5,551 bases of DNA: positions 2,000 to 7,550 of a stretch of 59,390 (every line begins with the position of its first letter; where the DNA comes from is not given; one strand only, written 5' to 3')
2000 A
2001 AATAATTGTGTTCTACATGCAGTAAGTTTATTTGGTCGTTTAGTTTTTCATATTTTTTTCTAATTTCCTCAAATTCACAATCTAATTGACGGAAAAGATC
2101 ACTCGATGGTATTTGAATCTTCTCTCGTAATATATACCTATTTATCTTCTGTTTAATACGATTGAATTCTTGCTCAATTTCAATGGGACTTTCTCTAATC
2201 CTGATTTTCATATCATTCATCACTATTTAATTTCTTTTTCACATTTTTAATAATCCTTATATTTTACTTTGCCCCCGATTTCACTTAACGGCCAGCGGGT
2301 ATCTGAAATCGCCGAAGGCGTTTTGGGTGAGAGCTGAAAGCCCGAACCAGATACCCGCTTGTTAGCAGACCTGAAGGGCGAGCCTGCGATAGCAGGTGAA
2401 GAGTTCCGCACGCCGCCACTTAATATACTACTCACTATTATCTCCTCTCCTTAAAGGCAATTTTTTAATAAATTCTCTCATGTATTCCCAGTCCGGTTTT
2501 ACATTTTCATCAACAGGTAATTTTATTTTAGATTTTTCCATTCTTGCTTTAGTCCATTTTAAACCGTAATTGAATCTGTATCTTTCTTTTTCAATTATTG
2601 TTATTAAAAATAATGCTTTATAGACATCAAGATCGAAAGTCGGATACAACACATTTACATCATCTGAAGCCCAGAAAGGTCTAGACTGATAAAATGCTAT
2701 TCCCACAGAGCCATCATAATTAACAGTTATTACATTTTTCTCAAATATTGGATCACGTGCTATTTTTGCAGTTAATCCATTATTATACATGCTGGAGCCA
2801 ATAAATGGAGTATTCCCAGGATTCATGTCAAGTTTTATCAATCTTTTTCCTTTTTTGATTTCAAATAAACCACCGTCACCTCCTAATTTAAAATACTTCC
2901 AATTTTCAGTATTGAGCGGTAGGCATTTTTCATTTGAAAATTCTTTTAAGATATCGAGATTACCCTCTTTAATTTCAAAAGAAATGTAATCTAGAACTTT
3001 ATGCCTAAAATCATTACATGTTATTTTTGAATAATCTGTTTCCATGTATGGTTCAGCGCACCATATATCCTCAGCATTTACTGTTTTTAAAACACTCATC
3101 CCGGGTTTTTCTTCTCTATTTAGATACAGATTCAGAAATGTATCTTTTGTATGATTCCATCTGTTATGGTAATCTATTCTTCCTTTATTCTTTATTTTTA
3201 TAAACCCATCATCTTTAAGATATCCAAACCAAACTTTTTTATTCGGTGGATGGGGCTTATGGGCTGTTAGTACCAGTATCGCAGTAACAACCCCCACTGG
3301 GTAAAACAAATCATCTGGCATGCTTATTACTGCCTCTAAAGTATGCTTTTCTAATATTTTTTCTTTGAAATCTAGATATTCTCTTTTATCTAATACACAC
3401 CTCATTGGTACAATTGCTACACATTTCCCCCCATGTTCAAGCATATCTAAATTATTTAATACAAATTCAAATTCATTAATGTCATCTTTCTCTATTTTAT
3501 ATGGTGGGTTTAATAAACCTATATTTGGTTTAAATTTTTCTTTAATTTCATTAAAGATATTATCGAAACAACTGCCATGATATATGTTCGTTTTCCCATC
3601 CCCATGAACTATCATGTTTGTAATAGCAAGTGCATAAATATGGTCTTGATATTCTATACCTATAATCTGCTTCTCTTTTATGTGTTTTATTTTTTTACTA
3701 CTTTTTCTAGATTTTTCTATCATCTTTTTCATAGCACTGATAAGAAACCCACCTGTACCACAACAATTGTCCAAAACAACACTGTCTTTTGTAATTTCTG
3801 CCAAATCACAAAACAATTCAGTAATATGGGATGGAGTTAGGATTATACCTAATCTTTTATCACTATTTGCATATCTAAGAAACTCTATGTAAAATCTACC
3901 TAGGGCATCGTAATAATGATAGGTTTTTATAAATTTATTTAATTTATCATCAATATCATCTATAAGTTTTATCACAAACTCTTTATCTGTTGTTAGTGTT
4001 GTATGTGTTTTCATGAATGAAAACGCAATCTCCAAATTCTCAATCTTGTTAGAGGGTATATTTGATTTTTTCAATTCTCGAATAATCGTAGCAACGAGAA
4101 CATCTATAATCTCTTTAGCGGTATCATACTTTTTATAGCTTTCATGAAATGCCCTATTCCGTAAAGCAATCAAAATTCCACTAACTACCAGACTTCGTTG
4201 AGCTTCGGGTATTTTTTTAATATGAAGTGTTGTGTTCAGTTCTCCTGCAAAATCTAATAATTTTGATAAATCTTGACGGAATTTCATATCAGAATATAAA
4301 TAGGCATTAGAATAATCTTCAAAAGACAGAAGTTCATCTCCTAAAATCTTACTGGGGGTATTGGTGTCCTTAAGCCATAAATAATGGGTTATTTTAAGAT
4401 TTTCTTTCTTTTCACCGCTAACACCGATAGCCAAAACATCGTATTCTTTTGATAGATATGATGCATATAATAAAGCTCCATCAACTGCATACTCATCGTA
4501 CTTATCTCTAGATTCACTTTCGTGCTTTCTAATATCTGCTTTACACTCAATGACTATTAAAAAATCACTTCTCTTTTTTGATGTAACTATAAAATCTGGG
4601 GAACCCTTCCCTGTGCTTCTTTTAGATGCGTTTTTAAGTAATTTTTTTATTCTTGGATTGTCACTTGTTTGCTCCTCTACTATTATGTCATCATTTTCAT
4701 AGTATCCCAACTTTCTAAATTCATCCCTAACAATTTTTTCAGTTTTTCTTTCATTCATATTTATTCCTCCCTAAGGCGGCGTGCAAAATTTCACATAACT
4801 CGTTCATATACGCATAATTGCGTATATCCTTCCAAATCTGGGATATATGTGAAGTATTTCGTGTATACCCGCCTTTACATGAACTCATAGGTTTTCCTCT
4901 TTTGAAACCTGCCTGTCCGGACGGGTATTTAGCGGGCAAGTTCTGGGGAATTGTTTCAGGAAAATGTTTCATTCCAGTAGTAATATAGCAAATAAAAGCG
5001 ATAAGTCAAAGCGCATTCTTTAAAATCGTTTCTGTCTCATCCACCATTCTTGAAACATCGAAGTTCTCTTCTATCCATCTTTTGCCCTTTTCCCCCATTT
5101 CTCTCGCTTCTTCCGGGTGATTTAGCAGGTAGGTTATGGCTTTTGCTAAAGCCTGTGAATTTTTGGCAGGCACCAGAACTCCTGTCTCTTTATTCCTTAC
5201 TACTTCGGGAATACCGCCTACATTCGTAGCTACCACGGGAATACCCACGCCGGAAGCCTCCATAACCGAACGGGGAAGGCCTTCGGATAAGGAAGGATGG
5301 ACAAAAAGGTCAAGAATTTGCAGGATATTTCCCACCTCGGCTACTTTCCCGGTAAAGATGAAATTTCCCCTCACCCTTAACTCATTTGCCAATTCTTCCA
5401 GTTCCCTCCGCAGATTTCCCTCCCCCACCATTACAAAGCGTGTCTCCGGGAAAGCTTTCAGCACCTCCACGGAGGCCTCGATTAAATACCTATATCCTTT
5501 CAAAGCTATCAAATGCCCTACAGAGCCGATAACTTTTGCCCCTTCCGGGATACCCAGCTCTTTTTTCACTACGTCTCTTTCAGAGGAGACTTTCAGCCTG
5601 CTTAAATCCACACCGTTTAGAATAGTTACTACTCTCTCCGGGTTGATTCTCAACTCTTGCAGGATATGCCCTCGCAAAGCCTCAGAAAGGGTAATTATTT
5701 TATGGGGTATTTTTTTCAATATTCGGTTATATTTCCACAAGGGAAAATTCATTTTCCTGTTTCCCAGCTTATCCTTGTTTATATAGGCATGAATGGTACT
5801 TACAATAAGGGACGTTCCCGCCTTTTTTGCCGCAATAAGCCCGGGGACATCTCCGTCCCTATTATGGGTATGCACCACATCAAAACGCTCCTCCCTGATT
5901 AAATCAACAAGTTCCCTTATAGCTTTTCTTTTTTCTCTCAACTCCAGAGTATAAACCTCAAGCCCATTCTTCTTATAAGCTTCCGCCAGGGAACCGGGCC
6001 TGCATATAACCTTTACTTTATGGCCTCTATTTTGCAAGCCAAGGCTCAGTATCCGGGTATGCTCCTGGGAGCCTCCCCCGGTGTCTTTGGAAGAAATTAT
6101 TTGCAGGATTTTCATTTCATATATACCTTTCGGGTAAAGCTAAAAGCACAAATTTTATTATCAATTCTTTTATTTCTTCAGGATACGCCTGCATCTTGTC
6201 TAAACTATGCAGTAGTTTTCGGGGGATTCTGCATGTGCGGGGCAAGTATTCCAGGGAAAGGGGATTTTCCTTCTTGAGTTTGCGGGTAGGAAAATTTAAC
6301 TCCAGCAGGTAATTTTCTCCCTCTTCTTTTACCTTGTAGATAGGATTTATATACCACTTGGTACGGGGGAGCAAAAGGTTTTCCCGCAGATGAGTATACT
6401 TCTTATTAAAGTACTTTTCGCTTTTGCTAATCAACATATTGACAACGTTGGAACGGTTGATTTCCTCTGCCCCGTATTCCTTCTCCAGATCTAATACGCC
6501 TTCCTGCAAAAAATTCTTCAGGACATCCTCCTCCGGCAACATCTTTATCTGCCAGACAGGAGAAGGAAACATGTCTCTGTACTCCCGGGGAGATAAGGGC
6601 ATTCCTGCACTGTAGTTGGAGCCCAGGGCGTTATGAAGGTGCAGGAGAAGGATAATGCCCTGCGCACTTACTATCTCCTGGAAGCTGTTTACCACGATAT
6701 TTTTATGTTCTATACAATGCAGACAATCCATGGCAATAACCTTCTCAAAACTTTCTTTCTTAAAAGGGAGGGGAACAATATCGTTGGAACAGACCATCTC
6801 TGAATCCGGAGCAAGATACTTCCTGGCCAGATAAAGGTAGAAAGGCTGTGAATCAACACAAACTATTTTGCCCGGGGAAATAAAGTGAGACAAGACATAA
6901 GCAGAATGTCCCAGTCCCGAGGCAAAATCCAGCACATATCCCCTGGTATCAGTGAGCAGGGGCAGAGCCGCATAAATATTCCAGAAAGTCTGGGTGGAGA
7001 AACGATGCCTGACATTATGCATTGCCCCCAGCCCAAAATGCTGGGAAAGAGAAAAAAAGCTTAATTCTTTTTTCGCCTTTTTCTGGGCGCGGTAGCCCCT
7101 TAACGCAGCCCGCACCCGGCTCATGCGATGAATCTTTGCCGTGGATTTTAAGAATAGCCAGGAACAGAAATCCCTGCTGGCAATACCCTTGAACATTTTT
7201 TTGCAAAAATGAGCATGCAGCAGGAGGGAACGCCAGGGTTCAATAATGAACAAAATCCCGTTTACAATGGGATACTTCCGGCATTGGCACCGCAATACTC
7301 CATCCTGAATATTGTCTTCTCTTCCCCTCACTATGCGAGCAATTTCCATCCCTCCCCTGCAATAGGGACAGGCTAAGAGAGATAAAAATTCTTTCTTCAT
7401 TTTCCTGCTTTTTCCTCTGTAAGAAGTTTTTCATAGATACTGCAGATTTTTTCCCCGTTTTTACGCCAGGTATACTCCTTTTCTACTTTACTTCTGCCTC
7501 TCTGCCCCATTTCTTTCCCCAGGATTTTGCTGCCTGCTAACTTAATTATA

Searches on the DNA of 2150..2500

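Call 73: search_rna_families(source=window, start=2150, end=2500, threshold=evalue, max_evalue=1)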
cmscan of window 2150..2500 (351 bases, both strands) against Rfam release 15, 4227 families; matches with E-value up to 1: 0.
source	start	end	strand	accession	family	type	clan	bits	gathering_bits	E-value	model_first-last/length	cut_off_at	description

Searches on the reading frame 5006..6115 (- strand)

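Call 47: search_protein_families(library=pfam, proteins=[window:5006-6115:-])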
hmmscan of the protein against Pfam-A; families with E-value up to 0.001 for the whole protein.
window:5006-6115:- (369 aa): 7 families
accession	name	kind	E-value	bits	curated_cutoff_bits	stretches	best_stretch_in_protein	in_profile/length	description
PF00534.26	Glycos_transf_1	-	6e-44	150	26.4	1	181-347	3-172/172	Glycosyl transferases group 1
PF13692.12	Glyco_trans_1_4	-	2.5e-36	125.5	27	1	194-332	2-141/142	Glycosyl transferases group 1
PF13439.12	Glyco_transf_4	-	1.8e-23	83.9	28.5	1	14-173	2-170/170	Glycosyltransferase Family 4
PF13579.12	Glyco_trans_4_4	-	6e-18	66.1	29.7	1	14-168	1-158/158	Glycosyl transferase 4-like domain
PF13524.12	Glyco_trans_1_2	-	1e-08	35.7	25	1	217-360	7-141/144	Glycosyl transferase-like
PF13477.12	Glyco_trans_4_2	-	2.8e-08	34.5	23.4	1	18-112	11-112/139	Glycosyl transferase 4-like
PF20706.3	GT4-conflict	-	1.6e-07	31.1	26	1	203-343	209-367/385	Family 4 Glycosyltransferase in conflict systems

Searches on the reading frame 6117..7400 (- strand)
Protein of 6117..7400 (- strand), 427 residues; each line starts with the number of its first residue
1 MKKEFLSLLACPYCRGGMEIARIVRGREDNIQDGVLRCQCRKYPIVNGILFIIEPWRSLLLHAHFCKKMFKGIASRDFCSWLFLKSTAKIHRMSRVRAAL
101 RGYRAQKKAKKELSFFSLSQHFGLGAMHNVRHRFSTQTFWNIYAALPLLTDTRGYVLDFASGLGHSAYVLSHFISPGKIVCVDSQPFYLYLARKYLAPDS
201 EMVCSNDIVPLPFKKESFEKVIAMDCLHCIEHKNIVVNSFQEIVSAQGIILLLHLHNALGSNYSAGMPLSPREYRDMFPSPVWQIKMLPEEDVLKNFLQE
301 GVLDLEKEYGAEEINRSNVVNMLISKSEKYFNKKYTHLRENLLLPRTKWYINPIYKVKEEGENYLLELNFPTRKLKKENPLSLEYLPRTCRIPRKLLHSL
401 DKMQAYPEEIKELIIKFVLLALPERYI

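Call 47: search_protein_families(library=pfam, proteins=[window:6117-7400:-])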
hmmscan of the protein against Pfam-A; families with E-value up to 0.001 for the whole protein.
window:6117-7400:- (427 aa): 4 families
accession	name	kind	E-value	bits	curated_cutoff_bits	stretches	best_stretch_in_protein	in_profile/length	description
PF13649.12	Methyltransf_25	-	1.4e-06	29.3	27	1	156-236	1-83/97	Methyltransferase domain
PF13847.12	Methyltransf_31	-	2.2e-06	27.9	27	1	156-254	7-111/145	Methyltransferase domain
PF08241.18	Methyltransf_11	-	3.1e-06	28.2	21.2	1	157-251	1-94/95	Methyltransferase domain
PF03966.22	Trm112p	-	0.00032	21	22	0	2-48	1-40/40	Trm112p-like protein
